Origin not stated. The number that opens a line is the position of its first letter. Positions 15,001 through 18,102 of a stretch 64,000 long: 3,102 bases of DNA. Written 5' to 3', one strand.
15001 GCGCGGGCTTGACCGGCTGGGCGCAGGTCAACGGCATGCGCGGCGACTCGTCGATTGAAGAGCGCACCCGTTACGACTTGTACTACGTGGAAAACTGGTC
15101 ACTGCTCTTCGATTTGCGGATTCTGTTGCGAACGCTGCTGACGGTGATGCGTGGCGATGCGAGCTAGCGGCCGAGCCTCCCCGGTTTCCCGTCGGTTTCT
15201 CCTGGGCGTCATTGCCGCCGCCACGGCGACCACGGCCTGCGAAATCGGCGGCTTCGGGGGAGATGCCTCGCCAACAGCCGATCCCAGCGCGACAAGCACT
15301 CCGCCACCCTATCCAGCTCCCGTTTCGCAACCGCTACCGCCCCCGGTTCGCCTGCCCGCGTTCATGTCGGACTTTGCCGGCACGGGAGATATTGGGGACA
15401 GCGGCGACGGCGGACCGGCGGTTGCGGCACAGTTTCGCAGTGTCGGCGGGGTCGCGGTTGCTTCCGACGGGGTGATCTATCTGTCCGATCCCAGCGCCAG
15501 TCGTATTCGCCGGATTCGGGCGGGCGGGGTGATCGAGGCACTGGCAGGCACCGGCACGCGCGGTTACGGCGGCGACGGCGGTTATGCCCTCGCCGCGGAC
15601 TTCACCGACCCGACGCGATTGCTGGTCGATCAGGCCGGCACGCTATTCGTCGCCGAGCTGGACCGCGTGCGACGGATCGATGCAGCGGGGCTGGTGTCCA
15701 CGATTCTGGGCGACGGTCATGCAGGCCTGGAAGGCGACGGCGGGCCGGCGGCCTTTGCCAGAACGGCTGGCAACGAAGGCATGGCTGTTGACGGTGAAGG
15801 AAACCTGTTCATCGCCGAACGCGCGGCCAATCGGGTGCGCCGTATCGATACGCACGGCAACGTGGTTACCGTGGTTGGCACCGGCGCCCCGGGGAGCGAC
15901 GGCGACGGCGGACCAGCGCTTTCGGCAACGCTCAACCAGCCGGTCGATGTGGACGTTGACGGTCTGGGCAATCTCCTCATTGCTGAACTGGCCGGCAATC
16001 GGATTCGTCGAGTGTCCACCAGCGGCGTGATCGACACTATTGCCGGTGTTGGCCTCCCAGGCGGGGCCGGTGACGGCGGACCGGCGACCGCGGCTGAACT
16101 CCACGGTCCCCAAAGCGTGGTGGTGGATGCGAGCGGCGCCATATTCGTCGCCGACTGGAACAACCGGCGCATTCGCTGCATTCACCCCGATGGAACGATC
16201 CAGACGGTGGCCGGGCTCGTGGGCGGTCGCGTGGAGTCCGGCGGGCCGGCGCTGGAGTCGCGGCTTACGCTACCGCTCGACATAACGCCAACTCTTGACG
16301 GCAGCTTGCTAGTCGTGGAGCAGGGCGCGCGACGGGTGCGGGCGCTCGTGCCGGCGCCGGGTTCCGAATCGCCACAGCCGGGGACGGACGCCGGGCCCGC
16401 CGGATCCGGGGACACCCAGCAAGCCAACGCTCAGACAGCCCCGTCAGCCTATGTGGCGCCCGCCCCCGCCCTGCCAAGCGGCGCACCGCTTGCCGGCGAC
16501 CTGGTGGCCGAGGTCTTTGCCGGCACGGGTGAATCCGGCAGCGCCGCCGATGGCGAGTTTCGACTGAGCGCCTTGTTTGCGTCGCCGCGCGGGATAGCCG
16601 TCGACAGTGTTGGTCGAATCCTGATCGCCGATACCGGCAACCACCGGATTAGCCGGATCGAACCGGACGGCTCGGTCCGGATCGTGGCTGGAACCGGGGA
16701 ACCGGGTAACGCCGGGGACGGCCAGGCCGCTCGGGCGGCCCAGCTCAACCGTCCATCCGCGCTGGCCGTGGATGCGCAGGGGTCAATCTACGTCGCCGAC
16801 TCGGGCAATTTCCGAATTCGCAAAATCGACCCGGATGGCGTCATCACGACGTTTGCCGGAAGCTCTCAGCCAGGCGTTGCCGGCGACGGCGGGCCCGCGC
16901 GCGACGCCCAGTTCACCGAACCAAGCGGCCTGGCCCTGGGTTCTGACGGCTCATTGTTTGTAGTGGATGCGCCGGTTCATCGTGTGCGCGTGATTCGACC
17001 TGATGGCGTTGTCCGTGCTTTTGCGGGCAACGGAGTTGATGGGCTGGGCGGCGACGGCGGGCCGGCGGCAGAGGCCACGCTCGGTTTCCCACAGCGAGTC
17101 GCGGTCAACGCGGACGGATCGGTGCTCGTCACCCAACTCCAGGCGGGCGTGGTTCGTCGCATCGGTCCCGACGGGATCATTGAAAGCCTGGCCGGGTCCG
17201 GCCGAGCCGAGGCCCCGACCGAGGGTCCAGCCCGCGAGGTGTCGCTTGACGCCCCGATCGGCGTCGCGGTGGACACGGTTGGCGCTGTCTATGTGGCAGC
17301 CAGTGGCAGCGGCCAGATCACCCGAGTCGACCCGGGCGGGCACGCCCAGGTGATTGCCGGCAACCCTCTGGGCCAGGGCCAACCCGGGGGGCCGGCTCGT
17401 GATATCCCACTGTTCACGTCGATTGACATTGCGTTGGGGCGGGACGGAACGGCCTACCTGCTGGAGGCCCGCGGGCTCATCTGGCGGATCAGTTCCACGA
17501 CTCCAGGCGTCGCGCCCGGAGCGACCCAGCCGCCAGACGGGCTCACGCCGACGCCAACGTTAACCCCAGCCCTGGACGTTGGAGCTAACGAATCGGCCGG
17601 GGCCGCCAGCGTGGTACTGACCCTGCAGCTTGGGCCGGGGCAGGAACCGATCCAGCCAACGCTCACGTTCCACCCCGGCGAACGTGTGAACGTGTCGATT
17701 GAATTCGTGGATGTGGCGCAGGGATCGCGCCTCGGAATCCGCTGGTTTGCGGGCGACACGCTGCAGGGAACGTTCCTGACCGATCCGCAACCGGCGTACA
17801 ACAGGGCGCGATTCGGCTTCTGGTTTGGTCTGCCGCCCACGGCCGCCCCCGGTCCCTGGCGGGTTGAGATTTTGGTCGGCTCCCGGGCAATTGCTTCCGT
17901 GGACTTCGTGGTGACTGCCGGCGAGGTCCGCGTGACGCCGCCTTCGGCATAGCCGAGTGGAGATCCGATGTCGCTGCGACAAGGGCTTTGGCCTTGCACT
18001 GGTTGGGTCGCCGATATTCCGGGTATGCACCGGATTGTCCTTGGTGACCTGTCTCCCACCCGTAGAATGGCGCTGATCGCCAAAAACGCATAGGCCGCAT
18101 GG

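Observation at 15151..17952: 933-aa lipoprotein made of two six-bladed NHL propellers with internal DNA-level repetition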

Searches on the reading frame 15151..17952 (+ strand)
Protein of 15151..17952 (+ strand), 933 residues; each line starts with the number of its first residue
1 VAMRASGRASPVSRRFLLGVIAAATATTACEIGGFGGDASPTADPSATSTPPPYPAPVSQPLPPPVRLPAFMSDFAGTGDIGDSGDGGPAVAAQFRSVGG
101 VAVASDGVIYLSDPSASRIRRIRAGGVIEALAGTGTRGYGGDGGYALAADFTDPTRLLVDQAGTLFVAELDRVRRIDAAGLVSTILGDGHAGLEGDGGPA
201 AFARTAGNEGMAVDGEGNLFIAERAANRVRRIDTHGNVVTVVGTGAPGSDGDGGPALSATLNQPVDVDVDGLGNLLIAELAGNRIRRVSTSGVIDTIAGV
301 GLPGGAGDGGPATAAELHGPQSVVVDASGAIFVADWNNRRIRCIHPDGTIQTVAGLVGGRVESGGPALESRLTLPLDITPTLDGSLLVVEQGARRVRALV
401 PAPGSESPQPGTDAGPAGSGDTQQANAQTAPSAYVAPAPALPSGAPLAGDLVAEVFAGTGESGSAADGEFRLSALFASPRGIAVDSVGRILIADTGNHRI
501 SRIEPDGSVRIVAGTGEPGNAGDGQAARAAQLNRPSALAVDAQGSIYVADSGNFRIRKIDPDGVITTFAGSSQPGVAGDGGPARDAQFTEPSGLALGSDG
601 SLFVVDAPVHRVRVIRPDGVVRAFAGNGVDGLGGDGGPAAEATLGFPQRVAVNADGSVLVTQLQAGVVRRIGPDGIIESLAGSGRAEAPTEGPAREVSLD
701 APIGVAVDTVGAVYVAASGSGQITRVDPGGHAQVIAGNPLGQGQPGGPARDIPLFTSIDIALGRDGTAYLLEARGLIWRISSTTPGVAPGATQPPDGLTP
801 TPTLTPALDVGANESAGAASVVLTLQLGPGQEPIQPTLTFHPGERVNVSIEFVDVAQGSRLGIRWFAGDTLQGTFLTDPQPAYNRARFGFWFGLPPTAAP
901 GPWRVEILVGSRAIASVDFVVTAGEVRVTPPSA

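Call 3: search_protein_families(library=pfam, proteins=[window:15151-17952:+], max_evalue=0.1)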
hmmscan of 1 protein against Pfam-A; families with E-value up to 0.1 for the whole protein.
window:15151-17952:+ (933 aa): 10 families
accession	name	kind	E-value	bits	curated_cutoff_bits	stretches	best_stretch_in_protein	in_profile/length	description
PF25021.1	TEN_NHL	-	1.9e-57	195.3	27.1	9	510-572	113-179/357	Teneurin NHL domain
PF01436.27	NHL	-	6.2e-39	130.6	20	4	476-501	1-26/28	NHL repeat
PF08450.18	SGL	-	1.9e-18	67.4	26.3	1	209-244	187-222/246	SMP-30/Gluconolactonase/LRE-like region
PF24684.1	Vgb_lyase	-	3.4e-18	65.9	50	2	534-732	56-213/290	Virginiamycin B lyase family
PF06739.17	SBBP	-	5.5e-08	33.1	20.5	0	478-493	14-29/38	Beta-propeller repeat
PF13449.12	Phytase-like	-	9.5e-06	26.1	27.6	0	198-243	60-105/284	Esterase-like activity of phytase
PF22701.2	Mala_s_1-like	-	1e-05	25.8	27.5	0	535-577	90-133/195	Mal s 1 allergenic protein-like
PF20067.5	SSL_N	-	0.037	14.3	18.9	0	316-334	19-37/46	Strictosidine synthase-like, N-terminal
PF18239.8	HA1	-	0.068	13.7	26.3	0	267-295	28-55/90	Hemagglutinin I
PF07202.18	Tcp10_C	-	0.085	13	36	0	342-353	6-17/35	T-complex protein 10 C-terminus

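Call 4: search_protein_families(library=ncbifam, proteins=[window:15151-17952:+], max_evalue=0.1)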
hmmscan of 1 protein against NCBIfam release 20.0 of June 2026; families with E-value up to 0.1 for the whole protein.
window:15151-17952:+ (933 aa): 6 families
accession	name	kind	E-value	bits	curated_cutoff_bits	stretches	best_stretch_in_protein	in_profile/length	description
NF035926.1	scyF_NHL_VPEP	equivalog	9.1e-26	90.9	350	6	475-571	197-285/376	scytonemin biosynthesis PEP-CTERM protein ScyF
NF033206.1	ScyE_fam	subfamily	5.4e-18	65.6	80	2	699-746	7-69/333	ScyD/ScyE family protein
TIGR02604.1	Piru_Ver_Nterm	subfamily_domain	1.5e-06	27.9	122.2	0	493-607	233-339/367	PVC-type heme-binding CxxCH protein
NF000022.1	stregra_B_VgbA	exception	8.6e-06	25.1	600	0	211-294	62-131/299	streptogramin B lyase Vgb(A)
NF047780.1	LIC12708_fam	subfamily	0.0024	16.8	150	0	104-169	64-137/391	LIC_12708 family protein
NF000096.1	stregra_B_VgbB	exception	0.052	12.7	600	0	262-351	183-258/295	streptogramin B lyase Vgb(B)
